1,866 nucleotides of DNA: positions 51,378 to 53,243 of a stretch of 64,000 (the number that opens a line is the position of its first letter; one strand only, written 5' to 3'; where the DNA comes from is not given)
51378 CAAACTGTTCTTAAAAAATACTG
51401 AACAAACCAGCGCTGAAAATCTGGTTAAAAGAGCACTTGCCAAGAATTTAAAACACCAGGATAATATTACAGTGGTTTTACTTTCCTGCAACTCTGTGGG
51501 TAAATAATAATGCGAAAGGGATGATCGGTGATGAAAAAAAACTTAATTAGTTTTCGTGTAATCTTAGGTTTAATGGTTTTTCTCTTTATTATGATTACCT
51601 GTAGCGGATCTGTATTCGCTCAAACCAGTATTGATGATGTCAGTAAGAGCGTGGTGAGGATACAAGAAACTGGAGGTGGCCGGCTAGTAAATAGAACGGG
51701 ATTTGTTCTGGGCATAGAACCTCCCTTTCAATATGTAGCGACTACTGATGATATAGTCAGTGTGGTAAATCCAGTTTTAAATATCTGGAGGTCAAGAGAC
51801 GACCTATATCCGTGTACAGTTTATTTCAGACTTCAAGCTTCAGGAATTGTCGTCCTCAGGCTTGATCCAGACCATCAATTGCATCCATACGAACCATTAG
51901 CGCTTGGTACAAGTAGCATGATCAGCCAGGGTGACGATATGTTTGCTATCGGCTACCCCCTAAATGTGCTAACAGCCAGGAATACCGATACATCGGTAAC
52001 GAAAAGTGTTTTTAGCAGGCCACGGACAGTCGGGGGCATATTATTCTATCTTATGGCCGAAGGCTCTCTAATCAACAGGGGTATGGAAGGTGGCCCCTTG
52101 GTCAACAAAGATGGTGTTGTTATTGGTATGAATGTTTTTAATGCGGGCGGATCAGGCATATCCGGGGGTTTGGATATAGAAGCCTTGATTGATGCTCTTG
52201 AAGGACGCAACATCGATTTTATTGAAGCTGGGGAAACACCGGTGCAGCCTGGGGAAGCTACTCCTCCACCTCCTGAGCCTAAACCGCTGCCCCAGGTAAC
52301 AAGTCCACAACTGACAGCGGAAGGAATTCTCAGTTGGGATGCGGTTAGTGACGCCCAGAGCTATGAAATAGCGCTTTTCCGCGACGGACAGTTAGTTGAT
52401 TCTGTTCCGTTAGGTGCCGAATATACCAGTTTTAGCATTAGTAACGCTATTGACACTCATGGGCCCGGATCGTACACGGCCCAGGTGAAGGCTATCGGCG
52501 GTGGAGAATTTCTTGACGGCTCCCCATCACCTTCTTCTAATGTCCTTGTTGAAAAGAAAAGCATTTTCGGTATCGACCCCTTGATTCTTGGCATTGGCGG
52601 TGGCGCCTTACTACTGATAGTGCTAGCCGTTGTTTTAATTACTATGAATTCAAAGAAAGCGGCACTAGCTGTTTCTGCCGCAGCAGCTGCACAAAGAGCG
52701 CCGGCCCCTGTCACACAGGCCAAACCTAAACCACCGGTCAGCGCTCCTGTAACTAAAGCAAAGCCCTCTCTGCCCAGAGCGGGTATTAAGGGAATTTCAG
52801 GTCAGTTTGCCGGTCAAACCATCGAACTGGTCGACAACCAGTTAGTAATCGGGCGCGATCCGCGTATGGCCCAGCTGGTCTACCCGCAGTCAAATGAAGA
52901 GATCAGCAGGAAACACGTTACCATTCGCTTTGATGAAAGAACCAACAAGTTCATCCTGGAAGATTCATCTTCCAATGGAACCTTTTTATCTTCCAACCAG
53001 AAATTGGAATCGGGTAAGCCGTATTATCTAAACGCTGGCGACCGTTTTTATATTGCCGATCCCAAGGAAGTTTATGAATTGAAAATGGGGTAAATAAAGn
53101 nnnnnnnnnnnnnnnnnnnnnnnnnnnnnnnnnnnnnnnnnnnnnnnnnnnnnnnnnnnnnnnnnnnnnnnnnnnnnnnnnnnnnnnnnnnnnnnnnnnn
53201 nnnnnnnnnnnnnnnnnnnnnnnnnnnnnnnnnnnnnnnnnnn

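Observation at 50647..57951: Six-gene FHA / PP2C / Hanks-kinase cluster pairing three FHA proteins with three different extracytoplasmic sensor-like domains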

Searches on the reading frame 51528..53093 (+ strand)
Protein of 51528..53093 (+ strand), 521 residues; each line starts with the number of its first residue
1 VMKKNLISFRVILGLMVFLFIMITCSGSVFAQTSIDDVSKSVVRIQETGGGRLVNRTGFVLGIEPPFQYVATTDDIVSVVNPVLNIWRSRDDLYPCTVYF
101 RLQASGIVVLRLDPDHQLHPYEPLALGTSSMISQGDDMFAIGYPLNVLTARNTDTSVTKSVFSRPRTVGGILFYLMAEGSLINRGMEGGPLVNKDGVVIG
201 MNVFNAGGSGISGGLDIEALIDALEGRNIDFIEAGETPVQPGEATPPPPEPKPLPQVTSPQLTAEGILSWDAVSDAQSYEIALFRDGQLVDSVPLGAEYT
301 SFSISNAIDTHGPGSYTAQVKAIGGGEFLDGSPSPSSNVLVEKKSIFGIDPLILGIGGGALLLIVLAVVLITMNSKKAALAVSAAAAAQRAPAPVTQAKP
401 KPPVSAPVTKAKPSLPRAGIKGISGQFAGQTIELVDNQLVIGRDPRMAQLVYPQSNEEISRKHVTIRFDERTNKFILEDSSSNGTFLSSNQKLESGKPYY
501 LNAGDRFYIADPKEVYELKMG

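Call 4: search_protein_families(library=pfam, proteins=[window:51528-53093:+], max_evalue=0.01)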
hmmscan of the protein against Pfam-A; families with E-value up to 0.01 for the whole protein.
window:51528-53093:+ (521 aa): 4 families
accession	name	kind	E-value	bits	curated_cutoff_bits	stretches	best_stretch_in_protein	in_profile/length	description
PF00498.31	FHA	-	1.6e-11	44.9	20.7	1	440-509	2-66/67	FHA domain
PF13365.12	Trypsin_2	-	3.4e-11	44.5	27.6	1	69-201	11-144/144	Trypsin-like peptidase domain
PF16697.10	Yop-YscD_cpl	-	3.2e-05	24.6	33.2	1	423-507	3-81/94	Inner membrane component of T3SS, cytoplasmic domain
PF00089.32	Trypsin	-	0.0049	17.2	20.6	1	107-207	89-200/220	Trypsin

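Call 5: search_protein_families(library=ncbifam, proteins=[window:51528-53093:+], max_evalue=0.01)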
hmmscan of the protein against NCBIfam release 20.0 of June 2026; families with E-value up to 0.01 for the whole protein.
window:51528-53093:+ (521 aa): 13 families
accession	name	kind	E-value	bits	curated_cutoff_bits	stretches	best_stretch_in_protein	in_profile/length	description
TIGR03354.1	VI_FHA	hypoth_equivalog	3.5e-09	37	120.25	1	434-509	21-94/420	type VI secretion system-associated FHA domain protein TagH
TIGR02037.1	degP_htrA_DO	subfamily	3.7e-08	32.7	416.2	1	104-213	106-209/434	Do family serine endopeptidase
NF049868.1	FhaB_Rv0019c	equivalog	7.3e-08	32.6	125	1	360-494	11-138/158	FHA domain-containing protein FhaB/FipA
NF041521.1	HhoA_HhoB_HtrA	equivalog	3.5e-06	26.6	450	1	124-203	119-198/335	HhoA/HhoB/HtrA family serine endopeptidase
NF047968.1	SerProtHtrA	equivalog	1.1e-05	25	470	1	124-206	151-234/357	serine protease HtrA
NF033740.0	MarP_fam_protase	equivalog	8.7e-05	21.7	250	1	31-205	186-353/390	MarP family serine protease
NF040960.1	MamE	equivalog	0.00012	20.8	800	1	124-203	188-265/659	magnetosome formation protease MamE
NF007526.1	PRK10139.1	equivalog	0.00062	18.6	756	1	124-218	155-248/456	serine endoprotease DegQ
NF050055.1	SerProtHtrAMycob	equivalog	0.0026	16.7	800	1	125-211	297-386/502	serine protease HtrA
TIGR02038.1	protease_degS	equivalog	0.0028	16.8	422.95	1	34-206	65-221/351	outer membrane-stress sensor serine endopeptidase DegS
TIGR02500.1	type_III_yscD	equivalog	0.0053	15.7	86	0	421-505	4-75/413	type III secretion system inner membrane ring subunit SctD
NF033761.1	gliding_GltJ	equivalog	0.0062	15.7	450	1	351-413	371-436/671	adventurous gliding motility protein GltJ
NF053637.1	SerProtHtrAspr2045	equivalog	0.0081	15.1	650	0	126-203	171-252/394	serine protease HtrA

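Call 48: search_protein_families(library=padloc, proteins=[window:51528-53093:+], max_evalue=0.001)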
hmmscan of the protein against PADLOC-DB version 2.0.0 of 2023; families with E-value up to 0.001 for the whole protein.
window:51528-53093:+ (521 aa): 2 families
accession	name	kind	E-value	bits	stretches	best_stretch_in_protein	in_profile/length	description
PDLC02960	RT-Protease_XI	-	1.9e-05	21.9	1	89-222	378-502/506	single gene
PDLC02959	RT-Protease_XI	-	5.3e-05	20.3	1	88-221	383-505/510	single gene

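Call 54: find_homologous_proteins(query=window:51528-53093:+, max_evalue=1e-10)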
Query window:51528-53093:+ (521 aa): 103 proteins with E <= 1e-10 among 8000 candidates.
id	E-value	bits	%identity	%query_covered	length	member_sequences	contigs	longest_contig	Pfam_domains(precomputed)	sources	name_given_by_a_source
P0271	0.0e+0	1148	100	100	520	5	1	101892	PF13365.13,PF00498.32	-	-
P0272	3.8e-281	951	83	100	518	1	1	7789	PF13365.13,PF00498.32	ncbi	-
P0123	1.1e-195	669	61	100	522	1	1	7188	PF13365.13,PF00498.32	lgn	-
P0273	9.8e-167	574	55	100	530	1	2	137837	PF13365.13,PF00498.32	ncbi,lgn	-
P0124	3.2e-150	519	49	100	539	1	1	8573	PF13365.13,PF00498.32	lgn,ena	-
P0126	9.1e-146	504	49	95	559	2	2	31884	PF13365.13,PF00498.32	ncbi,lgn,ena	-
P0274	1.4e-145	504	47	99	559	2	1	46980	PF13365.13,PF00498.32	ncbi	-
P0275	1.3e-142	494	48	95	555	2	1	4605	PF13365.13,PF00498.32,PF00089.33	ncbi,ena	-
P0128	1.1e-114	402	43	100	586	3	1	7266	PF13365.13,PF00498.32,PF00089.33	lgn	-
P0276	2.0e-111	391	41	99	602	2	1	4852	PF13365.13,PF00498.32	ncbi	-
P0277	3.3e-111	390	41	95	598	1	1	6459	PF13365.13,PF00498.32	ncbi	-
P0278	1.2e-106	375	64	33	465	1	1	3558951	PF13365.13,PF00498.32,PF00089.33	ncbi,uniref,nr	ncbi:trypsin-like peptidase domain-containing protein [Candidatus Contubernalis alkaliaceticus]|unir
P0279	4.7e-105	370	62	33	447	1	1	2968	PF13365.13,PF00498.32,PF00089.33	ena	-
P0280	4.6e-103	364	64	33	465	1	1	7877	PF13365.13,PF00498.32,PF00089.33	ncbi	-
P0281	1.2e-97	346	68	24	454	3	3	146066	PF13365.13,PF00498.32,PF16697.11,PF00089.33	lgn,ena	-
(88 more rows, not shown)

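Call 65: predict_structure(alignment_id=A6)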
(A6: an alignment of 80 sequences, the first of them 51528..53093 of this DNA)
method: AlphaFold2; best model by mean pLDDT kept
length: 521 residues; sequences in the alignment: 80
mean_pLDDT: 87.3   pTM: 0.52
mean pLDDT of the five models: 87.3, 86.7, 86.6, 86.6, 86.0
residues with pLDDT >= 90: 375; 70-90: 66; 50-70: 38; < 50: 42
segments of 3 or more residues with pLDDT < 50: 374-413
pLDDT, mean of each block of 10 residues (from residue 1): 76 95 76 83 93 94 94 90 91 95 96 91 95 97 93 95 95 95 97 97 95 97 95 79 62 93 97 96 96 96 96 96 90 92 69 64 81 46 36 41 41 70 97 96 97 97 98 97 97 98 98 97 83
secondary structure, 60 per line:
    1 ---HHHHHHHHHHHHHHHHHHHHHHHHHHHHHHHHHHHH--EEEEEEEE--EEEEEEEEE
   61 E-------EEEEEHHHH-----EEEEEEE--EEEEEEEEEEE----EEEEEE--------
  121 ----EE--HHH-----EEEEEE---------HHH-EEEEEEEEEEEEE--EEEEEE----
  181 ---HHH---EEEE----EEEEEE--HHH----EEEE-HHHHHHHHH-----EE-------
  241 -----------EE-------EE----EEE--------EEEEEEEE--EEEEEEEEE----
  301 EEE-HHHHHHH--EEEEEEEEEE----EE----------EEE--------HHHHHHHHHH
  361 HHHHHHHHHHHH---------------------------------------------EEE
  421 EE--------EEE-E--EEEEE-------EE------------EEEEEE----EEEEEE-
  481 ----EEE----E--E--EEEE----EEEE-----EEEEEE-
elements in order: H4-39 E42-49 E52-61 E69-73 H74-77 E83-89 E92-102 E107-112 E137-142 E156-168 E171-176 E190-193 E198-203 E213-216 H218-226 E267-269 E278-285 E288-296 E301-303 H305-311 E314-323 E340-342 H351-372 E418-422 E431-433 E438-442 E464-469 E474-479 E485-487 E498-501 E506-509 E515-520
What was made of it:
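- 52578..52643 (+): g2 transmembrane helix (aa 351-372). Call 65.
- Checked: An AlphaFold model (mean pLDDT 87) shows, in order (call 65):
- The model gives the order ectodomain, TM helix, disordered linker, FHA domain (call 65).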

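Call 70: fold_search(model_id=the predicted structure, library=pdb)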
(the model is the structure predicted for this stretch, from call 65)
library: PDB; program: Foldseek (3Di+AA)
matches with E <= 10: 1469; with E <= 0.001: 621
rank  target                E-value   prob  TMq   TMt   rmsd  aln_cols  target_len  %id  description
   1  8se7_A                4.5e-12  1.00  0.30  0.73   4.2       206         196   22  HTRA-1 PDSA bound to CKP 1A8 (released 2024-07-03)
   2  6z0x_B                5.0e-12  1.00  0.30  0.75   3.6       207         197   22  HtrA1 inactive protease domain S328A with CARASIL mutations D174R R274Q (released 2021-05-19)
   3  6z0y_B                7.6e-12  1.00  0.31  0.76   3.5       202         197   22  HtrA1 inactive protease domain S328A with CARASIL mutations D174R R274Q (released 2021-05-19)
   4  3tjo_A                9.4e-12  1.00  0.30  0.75   3.7       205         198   23  HtrA1 catalytic domain, mutationally inactivated (released 2012-05-16)
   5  8se7_F                9.9e-12  1.00  0.30  0.75   4.1       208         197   22  HTRA-1 PDSA bound to CKP 1A8 (released 2024-07-03)
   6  5to0                  1.0e-11  1.00  0.30  0.52  12.5       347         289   17  HTRA2 S276C mutant (released 2017-10-25)
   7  8se7_Q                1.4e-11  1.00  0.29  0.73   4.2       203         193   22  HTRA-1 PDSA bound to CKP 1A8 (released 2024-07-03)
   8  8se7_L                1.4e-11  1.00  0.29  0.74   4.4       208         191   22  HTRA-1 PDSA bound to CKP 1A8 (released 2024-07-03)
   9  6z0e_A                1.5e-11  1.00  0.30  0.74   3.9       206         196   23  HtrA1 inactive protease domain S328A with CARASIL mutation R274Q (released 2021-05-19)
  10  3tjo_D                1.6e-11  1.00  0.30  0.72   4.1       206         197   23  HtrA1 catalytic domain, mutationally inactivated (released 2012-05-16)
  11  3otp_A                1.7e-11  1.00  0.31  0.41  14.5       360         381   17  Crystal structure of the DegP dodecamer with a model substrate (released 2011-01-19)
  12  8se8_A                1.9e-11  1.00  0.30  0.73   4.2       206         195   22  HTRA-1 PD/SA bound to CKP 1G10 (released 2024-07-03)
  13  3pv2_B                1.9e-11  1.00  0.30  0.40  14.2       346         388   16  Structure of Legionella fallonii DegQ (wt) (released 2011-06-15)
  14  8sdp_B                2.0e-11  1.00  0.30  0.74   4.4       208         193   22  HTRA-1 PDSA bound to CKP 3A7 (released 2024-07-03)
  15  3otp_E                2.0e-11  1.00  0.31  0.41  14.5       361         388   17  Crystal structure of the DegP dodecamer with a model substrate (released 2011-01-19)
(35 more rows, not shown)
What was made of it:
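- On HtrA/S1C serine proteases: Call 4 (Trypsin_2, 44.5 bits against 27.6), call 70 (HtrA1, E 4.5e-12, target TM-score about 0.75).
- Closest known: HtrA/DegP/DegS family serine proteases. Same: The g2 ectodomain has the HtrA protease fold (Foldseek E 4.5e-12, target TM-score about 0.75; call 70).
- Checked: Foldseek matches the first domain to HtrA1 with E 4.5e-12 and target TM-score about 0.75 (call 70).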

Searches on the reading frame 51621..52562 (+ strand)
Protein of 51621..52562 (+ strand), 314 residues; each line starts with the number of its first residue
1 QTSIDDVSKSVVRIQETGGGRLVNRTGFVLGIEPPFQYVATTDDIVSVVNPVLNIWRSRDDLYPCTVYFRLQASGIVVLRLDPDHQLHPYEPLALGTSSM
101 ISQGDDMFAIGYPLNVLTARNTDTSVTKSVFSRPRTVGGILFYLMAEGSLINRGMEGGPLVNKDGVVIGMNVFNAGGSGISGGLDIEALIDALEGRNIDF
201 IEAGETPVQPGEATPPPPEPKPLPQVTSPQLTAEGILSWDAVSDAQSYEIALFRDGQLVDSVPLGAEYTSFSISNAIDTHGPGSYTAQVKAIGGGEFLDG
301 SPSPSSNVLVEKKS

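Call 30: search_solved_structures(query=window:51621-52562:+, max_evalue=0.01, show_alignments=3)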
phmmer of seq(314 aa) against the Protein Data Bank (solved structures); distinct sequences matched with E-value up to 0.01: 57.
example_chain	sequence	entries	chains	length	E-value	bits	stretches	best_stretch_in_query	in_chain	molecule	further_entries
7sjn_A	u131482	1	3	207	6.6e-07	32.1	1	76-181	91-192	Serine protease HTRA1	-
3nwu_A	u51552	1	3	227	7.7e-07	31.9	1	76-181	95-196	Serine protease HTRA1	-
3tjn_A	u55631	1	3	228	8.3e-07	31.8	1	76-181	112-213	Serine protease HTRA1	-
6z0x_A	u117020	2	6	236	8.4e-07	31.7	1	76-181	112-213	Serine protease HTRA1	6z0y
6z0e_A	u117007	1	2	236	8.4e-07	31.7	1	76-181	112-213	Serine protease HTRA1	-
7vge_A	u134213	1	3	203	9.4e-07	31.6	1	61-183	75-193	Serine protease HTRA2, mitochondrial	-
5to1_A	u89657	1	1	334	9.7e-07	31.5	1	61-187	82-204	Serine protease HTRA2, mitochondrial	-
4ri0_A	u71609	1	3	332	1e-06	31.5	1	53-181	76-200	Serine protease HTRA3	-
7vge_D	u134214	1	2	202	1e-06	31.4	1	61-182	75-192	Serine protease HTRA2, mitochondrial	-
7vge_E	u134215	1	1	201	1.1e-06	31.4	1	61-181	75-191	Serine protease HTRA2, mitochondrial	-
3tjo_A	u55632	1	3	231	1.1e-06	31.3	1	76-181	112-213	Serine protease HTRA1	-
7sjo_A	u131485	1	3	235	1.1e-06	31.3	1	76-181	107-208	Serine protease HTRA1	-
8sdm_A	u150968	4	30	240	1.2e-06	31.2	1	76-181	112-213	Serine protease HTRA1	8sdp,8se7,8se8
5tnz_A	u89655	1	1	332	1.3e-06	31.1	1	61-187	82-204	Serine protease HTRA2, mitochondrial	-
5m3n_A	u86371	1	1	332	1.3e-06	31.1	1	61-187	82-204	Serine protease HTRA2, mitochondrial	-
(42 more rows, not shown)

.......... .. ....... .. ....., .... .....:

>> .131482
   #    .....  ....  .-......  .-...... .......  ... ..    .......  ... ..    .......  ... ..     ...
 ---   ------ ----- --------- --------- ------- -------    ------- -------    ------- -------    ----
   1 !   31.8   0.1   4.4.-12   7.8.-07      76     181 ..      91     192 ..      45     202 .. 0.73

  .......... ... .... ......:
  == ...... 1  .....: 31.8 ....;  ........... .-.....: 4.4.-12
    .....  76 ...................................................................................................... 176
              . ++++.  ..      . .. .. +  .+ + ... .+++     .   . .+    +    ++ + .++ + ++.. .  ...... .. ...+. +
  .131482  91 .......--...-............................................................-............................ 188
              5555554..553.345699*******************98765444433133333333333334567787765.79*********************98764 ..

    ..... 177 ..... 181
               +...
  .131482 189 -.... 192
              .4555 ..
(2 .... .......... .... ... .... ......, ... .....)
